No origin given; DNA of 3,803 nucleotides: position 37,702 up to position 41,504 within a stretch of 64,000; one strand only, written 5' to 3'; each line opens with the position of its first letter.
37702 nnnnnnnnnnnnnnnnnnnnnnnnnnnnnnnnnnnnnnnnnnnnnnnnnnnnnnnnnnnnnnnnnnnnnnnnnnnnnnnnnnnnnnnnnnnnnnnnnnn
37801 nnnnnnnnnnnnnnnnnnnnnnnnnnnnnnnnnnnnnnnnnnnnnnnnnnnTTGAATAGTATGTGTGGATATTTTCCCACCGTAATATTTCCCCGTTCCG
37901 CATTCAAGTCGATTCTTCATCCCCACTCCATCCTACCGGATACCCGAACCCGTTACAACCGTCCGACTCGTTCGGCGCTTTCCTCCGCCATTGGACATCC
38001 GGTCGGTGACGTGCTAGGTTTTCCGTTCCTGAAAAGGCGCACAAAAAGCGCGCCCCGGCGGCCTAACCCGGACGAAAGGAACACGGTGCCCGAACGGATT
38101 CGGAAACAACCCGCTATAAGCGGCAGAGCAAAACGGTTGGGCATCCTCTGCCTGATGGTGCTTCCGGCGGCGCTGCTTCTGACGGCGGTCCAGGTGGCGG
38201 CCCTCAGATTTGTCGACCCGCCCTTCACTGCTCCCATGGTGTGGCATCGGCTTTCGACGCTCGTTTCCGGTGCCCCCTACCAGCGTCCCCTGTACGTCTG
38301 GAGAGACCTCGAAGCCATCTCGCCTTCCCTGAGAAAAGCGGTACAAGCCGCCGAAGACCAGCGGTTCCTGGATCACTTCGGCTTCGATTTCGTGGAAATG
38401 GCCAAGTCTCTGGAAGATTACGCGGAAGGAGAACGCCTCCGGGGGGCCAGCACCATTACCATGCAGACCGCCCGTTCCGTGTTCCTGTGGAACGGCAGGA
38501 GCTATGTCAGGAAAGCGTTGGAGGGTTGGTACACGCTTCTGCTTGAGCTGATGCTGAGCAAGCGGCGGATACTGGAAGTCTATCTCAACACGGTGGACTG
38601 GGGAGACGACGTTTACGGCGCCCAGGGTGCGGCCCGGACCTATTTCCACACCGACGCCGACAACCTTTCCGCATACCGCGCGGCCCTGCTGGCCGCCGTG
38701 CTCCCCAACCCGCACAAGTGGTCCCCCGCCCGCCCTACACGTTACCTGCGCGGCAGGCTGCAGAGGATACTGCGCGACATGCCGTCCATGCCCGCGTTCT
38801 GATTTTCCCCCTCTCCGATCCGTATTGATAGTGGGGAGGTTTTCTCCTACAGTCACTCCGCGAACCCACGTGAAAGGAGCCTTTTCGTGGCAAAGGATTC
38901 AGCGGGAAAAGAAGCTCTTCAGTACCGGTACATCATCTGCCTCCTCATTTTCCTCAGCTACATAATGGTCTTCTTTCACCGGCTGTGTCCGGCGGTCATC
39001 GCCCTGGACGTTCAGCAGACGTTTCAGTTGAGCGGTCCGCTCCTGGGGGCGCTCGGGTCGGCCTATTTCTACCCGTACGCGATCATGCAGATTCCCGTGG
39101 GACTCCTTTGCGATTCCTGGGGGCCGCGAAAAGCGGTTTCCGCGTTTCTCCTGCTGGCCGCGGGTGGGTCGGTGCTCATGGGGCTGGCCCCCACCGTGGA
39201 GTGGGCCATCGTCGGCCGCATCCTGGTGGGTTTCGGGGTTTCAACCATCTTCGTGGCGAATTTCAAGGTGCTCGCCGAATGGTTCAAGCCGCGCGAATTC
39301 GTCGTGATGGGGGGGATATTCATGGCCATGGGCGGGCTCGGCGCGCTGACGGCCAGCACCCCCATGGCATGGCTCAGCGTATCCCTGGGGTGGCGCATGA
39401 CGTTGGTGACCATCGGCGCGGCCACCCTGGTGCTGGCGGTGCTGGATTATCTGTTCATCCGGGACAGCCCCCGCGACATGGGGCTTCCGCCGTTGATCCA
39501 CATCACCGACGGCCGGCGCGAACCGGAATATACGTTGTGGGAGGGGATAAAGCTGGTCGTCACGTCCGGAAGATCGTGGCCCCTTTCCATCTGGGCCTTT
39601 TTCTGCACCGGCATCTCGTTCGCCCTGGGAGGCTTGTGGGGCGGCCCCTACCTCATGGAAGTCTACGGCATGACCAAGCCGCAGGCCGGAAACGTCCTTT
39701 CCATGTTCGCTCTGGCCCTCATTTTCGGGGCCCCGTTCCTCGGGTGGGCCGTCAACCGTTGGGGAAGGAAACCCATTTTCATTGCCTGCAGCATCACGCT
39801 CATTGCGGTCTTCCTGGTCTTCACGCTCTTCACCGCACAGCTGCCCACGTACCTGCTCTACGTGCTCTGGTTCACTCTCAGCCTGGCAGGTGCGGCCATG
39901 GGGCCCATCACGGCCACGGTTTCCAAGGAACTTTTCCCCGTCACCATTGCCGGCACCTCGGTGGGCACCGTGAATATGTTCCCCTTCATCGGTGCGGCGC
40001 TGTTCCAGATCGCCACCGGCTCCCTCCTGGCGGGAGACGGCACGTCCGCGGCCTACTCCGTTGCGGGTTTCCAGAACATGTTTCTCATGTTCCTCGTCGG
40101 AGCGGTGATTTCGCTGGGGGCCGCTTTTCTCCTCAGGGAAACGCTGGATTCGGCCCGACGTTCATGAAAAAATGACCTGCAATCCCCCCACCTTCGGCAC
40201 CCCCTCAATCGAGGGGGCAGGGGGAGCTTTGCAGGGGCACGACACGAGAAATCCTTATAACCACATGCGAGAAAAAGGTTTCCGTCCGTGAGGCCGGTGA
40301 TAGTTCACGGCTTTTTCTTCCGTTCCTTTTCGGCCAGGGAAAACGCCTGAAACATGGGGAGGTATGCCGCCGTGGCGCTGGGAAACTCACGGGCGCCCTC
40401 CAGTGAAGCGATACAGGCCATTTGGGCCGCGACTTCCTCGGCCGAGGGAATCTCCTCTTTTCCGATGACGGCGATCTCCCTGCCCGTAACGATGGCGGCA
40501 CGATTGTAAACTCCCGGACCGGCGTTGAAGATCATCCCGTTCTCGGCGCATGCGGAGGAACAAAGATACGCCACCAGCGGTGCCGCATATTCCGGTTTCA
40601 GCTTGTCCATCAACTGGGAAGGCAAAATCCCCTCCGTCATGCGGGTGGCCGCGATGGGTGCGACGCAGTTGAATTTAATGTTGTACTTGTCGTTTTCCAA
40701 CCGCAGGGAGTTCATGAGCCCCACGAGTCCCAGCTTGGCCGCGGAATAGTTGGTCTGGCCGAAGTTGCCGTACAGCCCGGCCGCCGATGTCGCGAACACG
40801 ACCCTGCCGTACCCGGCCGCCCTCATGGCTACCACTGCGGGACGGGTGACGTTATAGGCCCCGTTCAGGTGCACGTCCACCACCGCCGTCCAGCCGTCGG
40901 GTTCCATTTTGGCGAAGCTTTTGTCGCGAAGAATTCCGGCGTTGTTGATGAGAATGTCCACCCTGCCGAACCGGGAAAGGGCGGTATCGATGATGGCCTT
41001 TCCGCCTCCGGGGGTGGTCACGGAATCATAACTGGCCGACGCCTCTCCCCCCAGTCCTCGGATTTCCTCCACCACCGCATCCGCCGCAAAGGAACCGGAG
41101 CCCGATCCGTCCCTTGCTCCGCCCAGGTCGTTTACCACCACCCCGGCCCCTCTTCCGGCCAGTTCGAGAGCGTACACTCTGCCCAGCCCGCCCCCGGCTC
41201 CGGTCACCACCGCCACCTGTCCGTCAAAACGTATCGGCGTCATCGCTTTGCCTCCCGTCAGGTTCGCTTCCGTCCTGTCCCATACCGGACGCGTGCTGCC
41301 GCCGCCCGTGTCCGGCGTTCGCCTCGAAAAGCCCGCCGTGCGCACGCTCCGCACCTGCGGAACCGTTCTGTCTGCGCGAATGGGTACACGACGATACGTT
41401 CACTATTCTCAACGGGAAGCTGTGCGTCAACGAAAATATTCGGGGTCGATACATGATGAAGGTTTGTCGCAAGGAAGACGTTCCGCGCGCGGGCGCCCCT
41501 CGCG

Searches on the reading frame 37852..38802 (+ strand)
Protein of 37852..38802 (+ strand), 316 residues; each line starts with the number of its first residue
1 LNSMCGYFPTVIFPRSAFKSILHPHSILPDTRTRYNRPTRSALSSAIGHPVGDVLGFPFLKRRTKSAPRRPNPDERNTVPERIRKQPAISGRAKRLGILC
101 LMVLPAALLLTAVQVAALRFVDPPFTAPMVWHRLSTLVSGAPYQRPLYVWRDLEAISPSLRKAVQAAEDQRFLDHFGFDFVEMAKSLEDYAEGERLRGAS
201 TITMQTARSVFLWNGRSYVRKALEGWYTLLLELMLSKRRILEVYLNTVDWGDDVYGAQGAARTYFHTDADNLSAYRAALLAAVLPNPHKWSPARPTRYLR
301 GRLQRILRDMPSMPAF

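Call 35: search_protein_families(library=pfam, proteins=[window:37852-38802:+], max_evalue=0.001)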
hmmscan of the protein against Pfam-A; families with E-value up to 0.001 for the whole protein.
window:37852-38802:+ (316 aa): 1 family
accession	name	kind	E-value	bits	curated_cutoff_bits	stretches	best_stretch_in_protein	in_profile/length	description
PF00912.28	Transgly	-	3.2e-47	160.7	27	1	149-310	15-177/178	Transglycosylase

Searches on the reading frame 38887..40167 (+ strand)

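Call 35: search_protein_families(library=pfam, proteins=[window:38887-40167:+], max_evalue=0.001)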
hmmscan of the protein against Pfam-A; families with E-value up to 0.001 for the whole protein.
window:38887-40167:+ (426 aa): 2 families
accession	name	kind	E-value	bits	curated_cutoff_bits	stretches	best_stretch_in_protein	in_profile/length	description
PF07690.21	MFS_1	-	6.1e-44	150.8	33.4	2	18-263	2-235/347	Major Facilitator Superfamily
PF00083.30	Sugar_tr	-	3.3e-09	36.6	22.3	2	53-196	48-196/452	Sugar (and other) transporter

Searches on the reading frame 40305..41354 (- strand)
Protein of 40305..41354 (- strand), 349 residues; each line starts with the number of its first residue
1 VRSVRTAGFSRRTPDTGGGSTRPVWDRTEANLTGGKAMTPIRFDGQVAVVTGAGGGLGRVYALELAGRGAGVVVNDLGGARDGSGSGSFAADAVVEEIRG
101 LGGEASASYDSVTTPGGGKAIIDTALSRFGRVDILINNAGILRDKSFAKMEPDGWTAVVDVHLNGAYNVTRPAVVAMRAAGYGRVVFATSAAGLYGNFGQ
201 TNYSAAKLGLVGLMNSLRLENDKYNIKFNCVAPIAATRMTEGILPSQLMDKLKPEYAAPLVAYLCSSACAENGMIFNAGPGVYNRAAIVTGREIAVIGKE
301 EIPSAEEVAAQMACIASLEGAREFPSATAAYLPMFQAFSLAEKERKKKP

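Call 35: search_protein_families(library=pfam, proteins=[window:40305-41354:-], max_evalue=0.001)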
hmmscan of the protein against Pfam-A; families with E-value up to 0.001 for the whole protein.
window:40305-41354:- (349 aa): 3 families
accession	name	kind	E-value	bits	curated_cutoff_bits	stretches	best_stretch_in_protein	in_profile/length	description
PF00106.31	adh_short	-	2.7e-39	135.1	26.6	1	46-241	1-188/195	short chain dehydrogenase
PF13561.12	adh_short_C2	-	1.1e-25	91.1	27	1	52-251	1-193/236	Enoyl-(Acyl carrier protein) reductase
PF08659.16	KR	-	2.6e-16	60.5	22.6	1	48-217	3-163/180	KR domain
